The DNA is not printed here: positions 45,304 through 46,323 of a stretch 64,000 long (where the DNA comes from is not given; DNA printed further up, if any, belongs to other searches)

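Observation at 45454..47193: Pseudokinase - TM - vWA receptor-like protein divergent from a sensor histidine kinase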

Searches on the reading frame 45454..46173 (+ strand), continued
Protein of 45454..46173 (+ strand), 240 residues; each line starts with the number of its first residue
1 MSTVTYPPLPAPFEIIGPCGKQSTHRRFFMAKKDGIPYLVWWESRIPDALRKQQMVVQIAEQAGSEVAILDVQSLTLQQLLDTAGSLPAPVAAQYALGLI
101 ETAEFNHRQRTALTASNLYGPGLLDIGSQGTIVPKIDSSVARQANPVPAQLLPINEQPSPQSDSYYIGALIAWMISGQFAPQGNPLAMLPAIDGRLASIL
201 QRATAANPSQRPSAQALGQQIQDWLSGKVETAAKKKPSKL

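Call 34: find_encoding_contigs(protein=P0073, flank=10000, max_places=4)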
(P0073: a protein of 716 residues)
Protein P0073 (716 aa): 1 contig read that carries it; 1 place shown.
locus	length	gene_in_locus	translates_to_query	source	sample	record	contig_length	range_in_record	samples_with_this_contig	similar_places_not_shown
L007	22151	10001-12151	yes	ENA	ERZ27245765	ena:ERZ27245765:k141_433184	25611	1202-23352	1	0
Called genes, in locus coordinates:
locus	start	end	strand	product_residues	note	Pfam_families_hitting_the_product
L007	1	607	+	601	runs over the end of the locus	?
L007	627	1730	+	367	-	-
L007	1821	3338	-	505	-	PF13439:Glyco_transf_4, PF13579:Glyco_trans_4_4, PF00534:Glycos_transf_1, PF13692:Glyco_trans_1_4, PF13524:Glyco_trans_1_2 (weak)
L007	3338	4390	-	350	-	PF00534:Glycos_transf_1, PF13692:Glyco_trans_1_4, PF13524:Glyco_trans_1_2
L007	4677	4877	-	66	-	-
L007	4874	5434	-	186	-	-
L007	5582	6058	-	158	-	PF00293:NUDIX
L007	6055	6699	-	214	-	PF00702:Hydrolase, PF12710:HAD, PF13419:HAD_2, PF13242:Hydrolase_like (weak)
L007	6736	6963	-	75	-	-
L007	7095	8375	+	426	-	PF13701:DDE_Tnp_1_4, PF01609:DDE_Tnp_1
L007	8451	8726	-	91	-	PF00462:Glutaredoxin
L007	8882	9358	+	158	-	-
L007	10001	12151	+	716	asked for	PF00092:VWA, PF13519:VWA_2, PF13768:VWA_3 (weak)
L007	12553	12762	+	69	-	-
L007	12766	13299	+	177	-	PF01590:GAF (weak), PF13185:GAF_2 (weak), PF00512:HisKA (weak)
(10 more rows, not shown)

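Call 35: predict_structure(alignment_id=A3)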
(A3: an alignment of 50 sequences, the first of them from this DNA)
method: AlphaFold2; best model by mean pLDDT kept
length: 238 residues; sequences in the alignment: 50
mean_pLDDT: 78.8   pTM: 0.76
mean pLDDT of the five models: 78.8, 73.3, 70.7, 67.8, 65.8
residues with pLDDT >= 90: 64; 70-90: 125; 50-70: 20; < 50: 29
segments of 3 or more residues with pLDDT < 50: 119-145
pLDDT, mean of each block of 10 residues (from residue 1): 76 87 84 83 83 79 82 74 87 87 85 62 41 42 53 84 93 91 88 94 96 96 84 56
secondary structure, 60 per line:
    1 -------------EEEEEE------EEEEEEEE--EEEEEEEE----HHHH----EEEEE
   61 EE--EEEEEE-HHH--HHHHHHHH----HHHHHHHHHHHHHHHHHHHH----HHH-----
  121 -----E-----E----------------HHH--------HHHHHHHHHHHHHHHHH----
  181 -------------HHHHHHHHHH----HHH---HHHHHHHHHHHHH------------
elements in order: E14-19 E26-33 E36-43 H48-51 E56-62 E65-70 H77-84 H89-108 H160-176 H194-203 H214-226

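Call 37: fold_search(model_id=the predicted structure, library=pdb)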
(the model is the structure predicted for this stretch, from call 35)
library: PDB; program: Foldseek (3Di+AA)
matches with E <= 10: 1935; with E <= 0.001: 1726
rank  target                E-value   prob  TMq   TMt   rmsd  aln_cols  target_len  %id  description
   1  2xru                  6.9e-08  1.00  0.48  0.46  12.8       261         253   16  AURORA-A T288E COMPLEXED WITH PHA-828300 (released 2010-09-29)
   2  8pr7_A                7.7e-08  1.00  0.46  0.44  12.7       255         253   17  Aurora-A in complex with CEP192 and an inhibitory monobody (released 2024-07-24)
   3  6gra                  8.7e-08  1.00  0.48  0.46  12.5       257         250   16  Human AURKA bound to BRD-7880 (released 2019-05-15)
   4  6vpj_A                1.0e-07  1.00  0.46  0.40  14.8       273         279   15  TPX2 residues 7-20 fused to Aurora A residues 116-389 C247V + C319V double mutant dephosphorylated, and in complex wit (released 2020-08-05)
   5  3h10_D                1.1e-07  1.00  0.49  0.46  12.8       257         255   18  Aurora A inhibitor complex (released 2009-07-07)
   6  2w1d                  1.2e-07  1.00  0.48  0.46  12.4       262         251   16  Structure determination of Aurora Kinase in complex with inhibitor (released 2009-01-27)
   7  4j8m                  1.2e-07  1.00  0.48  0.43  14.3       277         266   16  Aurora A in complex with CD532 (released 2014-09-10)
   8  6c83_B                1.7e-07  1.00  0.47  0.46  12.6       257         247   15  Structure of Aurora A (122-403) bound to inhibitory Monobody Mb2 and AMPPCP (released 2019-02-27)
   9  3ork                  2.0e-07  1.00  0.51  0.45  12.6       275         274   15  Mycobacterium tuberculosis PknB kinase domain L33D mutant (crystal form 2) (released 2010-12-15)
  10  3h0z_A                2.0e-07  1.00  0.48  0.47  12.7       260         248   15  Aurora A in complex with a bisanilinopyrimidine (released 2009-07-07)
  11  5dos                  2.2e-07  1.00  0.48  0.45  12.6       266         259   16  Aurora A Kinase in Complex with AA35 and ATP in Space Group P6122 (released 2016-07-20)
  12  3m11                  2.5e-07  1.00  0.49  0.46  13.1       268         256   15  Crystal Structure of Aurora A Kinase complexed with inhibitor (released 2011-03-09)
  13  2j4z_A                2.6e-07  1.00  0.48  0.44  13.1       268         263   16  Structure of Aurora-2 in complex with PHA-680626 (released 2006-11-06)
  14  9nfq_C                2.6e-07  1.00  0.47  0.40  14.6       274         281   14  Crystal structure of CRBN-DDB1 and MRT-3486 in complex with NEK7 (released 2025-07-09)
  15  3coh_A                2.8e-07  1.00  0.49  0.47  12.6       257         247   15  Crystal structure of Aurora-A in complex with a pentacyclic inhibitor (released 2009-02-17)
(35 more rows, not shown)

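Call 40: find_related_loci(query=A4, collection=genome_contigs, flank=6000)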
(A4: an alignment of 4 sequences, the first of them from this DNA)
Query A4 (238 aa) in genome_contigs; peptide patterns used: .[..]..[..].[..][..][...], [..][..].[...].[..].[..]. (x = any residue, [..] = any of these).
148 stretches matched a pattern; 5 encode a relative of the query (tblastn E <= 1e-3); 5 distinct loci.
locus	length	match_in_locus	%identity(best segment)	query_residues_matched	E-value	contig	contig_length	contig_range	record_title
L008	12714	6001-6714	89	1-238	5e-145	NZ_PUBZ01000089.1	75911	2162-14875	Herpetosiphon llansteffanensis strain CA052B NODE_27_length_75911_cov_34_0766_ID_4194, whole genome shotgun sequence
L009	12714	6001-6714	89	1-238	3e-143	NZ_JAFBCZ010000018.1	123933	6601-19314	Herpetosiphon giganteus strain DSM 589 Ga0454001_18, whole genome shotgun sequence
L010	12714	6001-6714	89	1-238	3e-143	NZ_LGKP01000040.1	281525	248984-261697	Herpetosiphon geysericola strain DSM 7119 contig_7, whole genome shotgun sequence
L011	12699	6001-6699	89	1-233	4e-140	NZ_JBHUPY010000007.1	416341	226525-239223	Herpetosiphon sp. NSE202 contig7, whole genome shotgun sequence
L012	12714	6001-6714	88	1-238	5e-140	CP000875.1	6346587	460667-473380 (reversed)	Herpetosiphon aurantiacus DSM 785, complete genome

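Call 60: find_encoding_contigs(protein=P0078, flank=10000, max_places=3)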
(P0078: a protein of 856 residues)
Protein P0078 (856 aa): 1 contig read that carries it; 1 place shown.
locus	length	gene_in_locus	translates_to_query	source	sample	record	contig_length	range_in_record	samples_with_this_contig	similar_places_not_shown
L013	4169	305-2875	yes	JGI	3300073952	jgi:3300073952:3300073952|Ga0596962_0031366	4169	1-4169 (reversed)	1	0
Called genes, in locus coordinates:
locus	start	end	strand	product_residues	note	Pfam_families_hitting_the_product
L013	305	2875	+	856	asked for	PF13519:VWA_2 (faint), PF00092:VWA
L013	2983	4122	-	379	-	PF07885:Ion_trans_2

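Call 61: find_encoding_contigs(protein=P0079, flank=10000, max_places=3)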
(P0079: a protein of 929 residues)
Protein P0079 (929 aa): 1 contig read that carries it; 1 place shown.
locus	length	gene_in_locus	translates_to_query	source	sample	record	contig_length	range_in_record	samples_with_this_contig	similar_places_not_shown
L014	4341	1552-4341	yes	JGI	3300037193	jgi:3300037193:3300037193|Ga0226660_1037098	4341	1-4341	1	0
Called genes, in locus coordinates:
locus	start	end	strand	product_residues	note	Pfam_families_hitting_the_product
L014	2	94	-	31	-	?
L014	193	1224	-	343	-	PF16976:RcpC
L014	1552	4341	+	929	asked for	PF13428:TPR_14 (faint), PF13432:TPR_16 (faint), PF00092:VWA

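Call 62: find_encoding_contigs(protein=P0080, flank=10000, max_places=3)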
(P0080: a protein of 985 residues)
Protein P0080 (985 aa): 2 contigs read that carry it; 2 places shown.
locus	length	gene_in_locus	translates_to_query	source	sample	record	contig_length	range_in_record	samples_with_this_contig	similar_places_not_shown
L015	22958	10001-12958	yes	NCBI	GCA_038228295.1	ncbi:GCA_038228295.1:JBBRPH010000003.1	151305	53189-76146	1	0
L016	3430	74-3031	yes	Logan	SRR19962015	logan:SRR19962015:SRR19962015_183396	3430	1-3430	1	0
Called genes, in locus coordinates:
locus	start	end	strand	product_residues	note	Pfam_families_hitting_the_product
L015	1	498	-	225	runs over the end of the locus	-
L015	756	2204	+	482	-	PF01565:FAD_binding_4, PF02913:FAD-oxidase_C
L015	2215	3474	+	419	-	PF01565:FAD_binding_4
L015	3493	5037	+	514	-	PF13187:Fer4_9 (faint), PF00037:Fer4 (faint), PF12797:Fer4_2 (faint), PF12838:Fer4_7, PF13183:Fer4_8, PF13484:Fer4_16, PF13534:Fer4_17, PF02754:CCG, +3 more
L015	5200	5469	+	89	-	PF02583:Trns_repr_metal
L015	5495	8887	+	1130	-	PF00403:HMA, PF00122:E1-E2_ATPase, PF00702:Hydrolase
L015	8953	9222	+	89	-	PF00403:HMA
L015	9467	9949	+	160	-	-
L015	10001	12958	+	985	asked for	PF07719:TPR_2 (faint), PF00092:VWA, PF13519:VWA_2, PF13768:VWA_3 (weak)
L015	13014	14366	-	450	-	PF01595:CNNM, PF00571:CBS (weak), PF03471:CorC_HlyC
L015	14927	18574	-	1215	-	-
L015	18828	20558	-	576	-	PF06609:TRI12, PF07690:MFS_1, PF00083:Sugar_tr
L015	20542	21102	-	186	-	PF12802:MarR_2, PF01047:MarR, PF13463:HTH_27 (weak), PF25213:HVO_A0261_N (weak), PF09339:HTH_IclR (weak), PF12840:HTH_20 (faint)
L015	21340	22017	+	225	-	PF03167:UDG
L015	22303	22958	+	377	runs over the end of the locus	PF05977:MFS_3, PF07690:MFS_1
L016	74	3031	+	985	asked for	PF07719:TPR_2 (faint), PF00092:VWA, PF13519:VWA_2, PF13768:VWA_3 (weak)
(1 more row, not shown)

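Call 63: list_cluster_members(proteins=[P0080, P0076, P0073, P0070, P0004, P0078, P0079])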
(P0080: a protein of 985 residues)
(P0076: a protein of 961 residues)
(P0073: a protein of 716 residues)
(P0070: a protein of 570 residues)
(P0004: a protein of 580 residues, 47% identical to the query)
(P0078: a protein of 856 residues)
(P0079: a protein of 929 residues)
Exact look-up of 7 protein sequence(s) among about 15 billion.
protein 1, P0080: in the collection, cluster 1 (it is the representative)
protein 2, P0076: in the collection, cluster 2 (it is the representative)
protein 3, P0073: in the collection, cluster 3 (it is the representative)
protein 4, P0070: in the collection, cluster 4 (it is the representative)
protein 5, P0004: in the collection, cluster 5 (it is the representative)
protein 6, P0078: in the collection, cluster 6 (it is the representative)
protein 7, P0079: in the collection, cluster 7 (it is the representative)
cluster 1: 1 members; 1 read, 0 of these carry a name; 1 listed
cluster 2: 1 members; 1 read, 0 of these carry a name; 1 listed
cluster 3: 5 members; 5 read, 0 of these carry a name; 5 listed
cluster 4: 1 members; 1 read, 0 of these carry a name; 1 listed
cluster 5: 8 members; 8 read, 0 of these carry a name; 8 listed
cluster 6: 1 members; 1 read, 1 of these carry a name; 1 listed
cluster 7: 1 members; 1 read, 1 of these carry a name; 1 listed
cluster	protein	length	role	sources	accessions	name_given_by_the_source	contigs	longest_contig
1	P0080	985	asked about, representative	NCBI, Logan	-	-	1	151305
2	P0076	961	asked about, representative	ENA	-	-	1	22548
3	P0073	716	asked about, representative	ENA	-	-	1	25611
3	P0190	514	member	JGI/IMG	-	-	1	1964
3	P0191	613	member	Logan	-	-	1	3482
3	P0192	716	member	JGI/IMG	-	-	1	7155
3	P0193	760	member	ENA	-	-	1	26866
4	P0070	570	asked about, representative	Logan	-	-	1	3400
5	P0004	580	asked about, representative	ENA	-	-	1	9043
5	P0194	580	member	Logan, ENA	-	-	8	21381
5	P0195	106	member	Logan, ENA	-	-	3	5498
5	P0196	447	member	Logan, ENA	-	-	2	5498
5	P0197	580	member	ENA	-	-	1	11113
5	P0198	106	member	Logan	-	-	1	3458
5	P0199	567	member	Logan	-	-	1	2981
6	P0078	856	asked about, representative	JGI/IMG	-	serine/threonine protein kinase/Mg-chelatase subunit ChlD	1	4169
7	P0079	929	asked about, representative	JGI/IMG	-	tetratricopeptide (TPR) repeat protein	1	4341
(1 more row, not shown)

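Call 64: find_encoding_contigs(protein=P0194, flank=10000, max_places=3)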
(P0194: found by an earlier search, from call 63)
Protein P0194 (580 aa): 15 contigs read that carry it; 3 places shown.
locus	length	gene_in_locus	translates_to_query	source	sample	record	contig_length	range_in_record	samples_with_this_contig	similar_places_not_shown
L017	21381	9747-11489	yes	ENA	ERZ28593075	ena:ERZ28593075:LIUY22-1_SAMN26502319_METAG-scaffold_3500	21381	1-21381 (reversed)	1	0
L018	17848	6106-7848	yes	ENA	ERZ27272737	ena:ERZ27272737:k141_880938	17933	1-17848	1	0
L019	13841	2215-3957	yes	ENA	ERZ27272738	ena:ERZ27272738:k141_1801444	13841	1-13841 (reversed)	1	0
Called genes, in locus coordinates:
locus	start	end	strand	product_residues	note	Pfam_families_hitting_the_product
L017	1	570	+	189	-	?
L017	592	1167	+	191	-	PF01966:HD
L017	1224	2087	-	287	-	PF00950:ABC-3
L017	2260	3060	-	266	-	PF00005:ABC_tran, PF13304:AAA_21 (weak)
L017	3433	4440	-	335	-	PF01297:ZnuA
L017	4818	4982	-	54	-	-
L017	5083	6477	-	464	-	PF00753:Lactamase_B, PF00581:Rhodanese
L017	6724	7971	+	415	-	PF26550:Tricorn_2nd (weak), PF26549:Tricorn_N (faint), PF07676:PD40 (faint), PF00930:DPPIV_N (faint)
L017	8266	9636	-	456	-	PF00672:HAMP, PF00512:HisKA, PF02518:HATPase_c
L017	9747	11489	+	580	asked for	PF00092:VWA, PF13519:VWA_2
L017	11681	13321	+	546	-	PF13531:SBP_bac_11, PF13416:SBP_bac_8, PF00092:VWA, PF13519:VWA_2, PF13768:VWA_3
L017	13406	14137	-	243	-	-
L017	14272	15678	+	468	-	-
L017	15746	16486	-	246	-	-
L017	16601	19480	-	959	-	PF00072:Response_reg, PF01590:GAF, PF13185:GAF_2, PF13492:GAF_3, PF01590:GAF, PF13185:GAF_2, PF00512:HisKA, PF02518:HATPase_c, +2 more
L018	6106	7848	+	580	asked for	PF00092:VWA, PF13519:VWA_2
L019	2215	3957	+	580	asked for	PF00092:VWA, PF13519:VWA_2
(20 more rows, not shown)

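Call 79: find_related_loci(query=A4, collection=metagenome_contigs, flank=5000)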
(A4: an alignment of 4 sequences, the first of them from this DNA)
Query A4 (238 aa) in metagenome_contigs; peptide patterns used: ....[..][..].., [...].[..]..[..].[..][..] (x = any residue, [..] = any of these).
555 stretches matched a pattern; 1 encode a relative of the query (tblastn E <= 1e-3); 1 distinct loci.
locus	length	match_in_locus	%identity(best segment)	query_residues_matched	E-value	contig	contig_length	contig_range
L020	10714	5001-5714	88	1-238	4e-141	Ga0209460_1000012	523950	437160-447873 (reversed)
